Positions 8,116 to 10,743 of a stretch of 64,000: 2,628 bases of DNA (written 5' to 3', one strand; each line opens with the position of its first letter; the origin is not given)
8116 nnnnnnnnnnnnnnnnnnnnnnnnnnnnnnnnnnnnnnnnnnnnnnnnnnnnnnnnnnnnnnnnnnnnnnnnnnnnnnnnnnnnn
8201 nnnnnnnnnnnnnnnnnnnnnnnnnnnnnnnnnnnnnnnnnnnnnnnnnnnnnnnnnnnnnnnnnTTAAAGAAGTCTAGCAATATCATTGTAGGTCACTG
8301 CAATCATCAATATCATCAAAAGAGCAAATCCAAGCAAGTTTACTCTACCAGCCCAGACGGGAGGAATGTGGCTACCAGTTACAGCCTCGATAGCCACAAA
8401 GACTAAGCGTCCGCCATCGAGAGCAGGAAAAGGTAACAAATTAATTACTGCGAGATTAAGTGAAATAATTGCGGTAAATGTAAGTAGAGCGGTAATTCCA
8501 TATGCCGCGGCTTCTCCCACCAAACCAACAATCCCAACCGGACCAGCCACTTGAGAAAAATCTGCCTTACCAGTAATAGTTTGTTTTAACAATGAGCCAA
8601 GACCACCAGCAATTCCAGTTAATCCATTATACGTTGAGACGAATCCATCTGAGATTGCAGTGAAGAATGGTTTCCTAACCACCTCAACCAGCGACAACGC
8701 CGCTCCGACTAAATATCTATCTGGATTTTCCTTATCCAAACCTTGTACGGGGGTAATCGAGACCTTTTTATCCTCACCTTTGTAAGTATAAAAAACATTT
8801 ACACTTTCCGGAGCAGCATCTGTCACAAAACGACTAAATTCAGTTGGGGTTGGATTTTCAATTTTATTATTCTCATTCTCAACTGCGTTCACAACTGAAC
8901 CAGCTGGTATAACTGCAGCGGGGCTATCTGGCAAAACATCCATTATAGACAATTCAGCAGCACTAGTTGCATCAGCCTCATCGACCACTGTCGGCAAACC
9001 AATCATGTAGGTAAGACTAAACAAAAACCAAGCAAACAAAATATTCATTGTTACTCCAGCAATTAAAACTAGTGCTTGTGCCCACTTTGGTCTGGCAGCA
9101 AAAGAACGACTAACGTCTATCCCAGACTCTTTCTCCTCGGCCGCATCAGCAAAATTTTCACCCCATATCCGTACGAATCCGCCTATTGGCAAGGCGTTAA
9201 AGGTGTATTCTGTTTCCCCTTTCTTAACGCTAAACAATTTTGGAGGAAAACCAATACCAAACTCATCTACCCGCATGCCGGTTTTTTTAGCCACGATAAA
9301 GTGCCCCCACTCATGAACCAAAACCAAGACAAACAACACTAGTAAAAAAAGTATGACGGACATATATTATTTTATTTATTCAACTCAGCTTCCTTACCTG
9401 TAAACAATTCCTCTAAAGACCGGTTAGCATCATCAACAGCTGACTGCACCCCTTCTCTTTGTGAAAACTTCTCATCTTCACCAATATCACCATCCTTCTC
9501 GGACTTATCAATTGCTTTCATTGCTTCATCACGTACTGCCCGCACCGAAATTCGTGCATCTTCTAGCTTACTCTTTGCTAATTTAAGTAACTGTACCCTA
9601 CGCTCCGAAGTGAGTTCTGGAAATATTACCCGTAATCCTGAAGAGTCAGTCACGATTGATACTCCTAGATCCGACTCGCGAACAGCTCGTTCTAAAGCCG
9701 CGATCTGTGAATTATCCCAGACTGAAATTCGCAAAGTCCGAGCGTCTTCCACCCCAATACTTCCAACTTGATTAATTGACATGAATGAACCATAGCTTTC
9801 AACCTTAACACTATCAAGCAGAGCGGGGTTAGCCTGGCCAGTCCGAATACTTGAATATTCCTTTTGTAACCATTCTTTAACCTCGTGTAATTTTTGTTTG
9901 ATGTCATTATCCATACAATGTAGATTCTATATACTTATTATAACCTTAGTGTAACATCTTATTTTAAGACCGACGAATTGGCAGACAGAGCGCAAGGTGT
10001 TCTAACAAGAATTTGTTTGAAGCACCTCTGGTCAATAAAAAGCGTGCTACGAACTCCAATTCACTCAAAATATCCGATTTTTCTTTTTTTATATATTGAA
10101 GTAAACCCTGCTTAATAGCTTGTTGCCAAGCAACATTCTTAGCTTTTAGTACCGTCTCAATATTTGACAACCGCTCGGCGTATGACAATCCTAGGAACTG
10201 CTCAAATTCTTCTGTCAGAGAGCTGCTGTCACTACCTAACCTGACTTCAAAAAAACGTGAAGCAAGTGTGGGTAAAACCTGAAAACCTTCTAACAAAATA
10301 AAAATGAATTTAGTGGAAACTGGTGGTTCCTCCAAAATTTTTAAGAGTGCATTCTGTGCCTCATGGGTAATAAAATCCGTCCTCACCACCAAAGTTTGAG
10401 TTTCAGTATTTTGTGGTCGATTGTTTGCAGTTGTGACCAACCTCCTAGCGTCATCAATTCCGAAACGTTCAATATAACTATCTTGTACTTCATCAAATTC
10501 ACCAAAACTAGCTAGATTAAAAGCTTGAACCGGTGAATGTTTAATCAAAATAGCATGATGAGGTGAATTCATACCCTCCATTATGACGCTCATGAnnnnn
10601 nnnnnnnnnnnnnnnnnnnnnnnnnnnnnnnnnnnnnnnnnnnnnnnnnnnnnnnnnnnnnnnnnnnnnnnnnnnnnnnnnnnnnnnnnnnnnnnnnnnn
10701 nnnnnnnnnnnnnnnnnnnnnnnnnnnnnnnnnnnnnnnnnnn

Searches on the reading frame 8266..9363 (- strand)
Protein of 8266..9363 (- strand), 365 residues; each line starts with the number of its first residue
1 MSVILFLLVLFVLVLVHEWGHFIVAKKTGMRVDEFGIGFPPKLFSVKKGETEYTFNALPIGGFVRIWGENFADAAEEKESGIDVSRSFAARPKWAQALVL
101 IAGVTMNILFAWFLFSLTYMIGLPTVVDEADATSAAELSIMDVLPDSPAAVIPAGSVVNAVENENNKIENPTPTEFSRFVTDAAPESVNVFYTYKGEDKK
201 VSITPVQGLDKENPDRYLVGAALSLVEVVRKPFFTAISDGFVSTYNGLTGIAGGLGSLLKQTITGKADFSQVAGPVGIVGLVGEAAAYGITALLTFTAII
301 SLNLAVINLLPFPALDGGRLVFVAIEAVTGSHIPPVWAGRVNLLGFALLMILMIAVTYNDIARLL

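Call 7: search_protein_families(library=pfam, proteins=[window:8266-9363:-], max_evalue=0.001)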
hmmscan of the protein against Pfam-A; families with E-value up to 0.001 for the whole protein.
window:8266-9363:- (365 aa): 1 family
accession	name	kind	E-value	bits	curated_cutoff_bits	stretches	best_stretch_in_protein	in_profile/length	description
PF02163.28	Peptidase_M50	-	8e-59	199.1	27.2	1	6-352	2-221/221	Peptidase family M50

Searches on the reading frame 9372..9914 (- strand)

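Call 7: search_protein_families(library=pfam, proteins=[window:9372-9914:-], max_evalue=0.001)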
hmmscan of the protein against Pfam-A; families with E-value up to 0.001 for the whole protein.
window:9372-9914:- (180 aa): 1 family
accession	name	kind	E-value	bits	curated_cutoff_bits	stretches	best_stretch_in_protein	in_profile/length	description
PF01765.24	RRF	-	1.5e-48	165.2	29.7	1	16-178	1-163/164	Ribosome recycling factor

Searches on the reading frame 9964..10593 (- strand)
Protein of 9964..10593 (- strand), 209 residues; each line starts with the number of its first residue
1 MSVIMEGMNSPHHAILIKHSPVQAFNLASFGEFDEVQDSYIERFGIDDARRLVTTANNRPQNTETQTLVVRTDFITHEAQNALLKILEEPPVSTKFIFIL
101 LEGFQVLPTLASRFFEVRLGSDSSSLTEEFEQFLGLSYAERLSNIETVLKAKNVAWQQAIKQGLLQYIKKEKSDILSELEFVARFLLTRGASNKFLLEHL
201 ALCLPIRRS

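Call 7: search_protein_families(library=pfam, proteins=[window:9964-10593:-], max_evalue=0.001)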
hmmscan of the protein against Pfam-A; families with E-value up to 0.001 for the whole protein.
window:9964-10593:- (209 aa): 1 family
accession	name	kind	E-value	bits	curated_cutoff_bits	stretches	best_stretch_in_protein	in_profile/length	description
PF13177.12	DNA_pol3_delta2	-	7e-13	49.3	27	1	43-119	80-157/161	DNA polymerase III, delta subunit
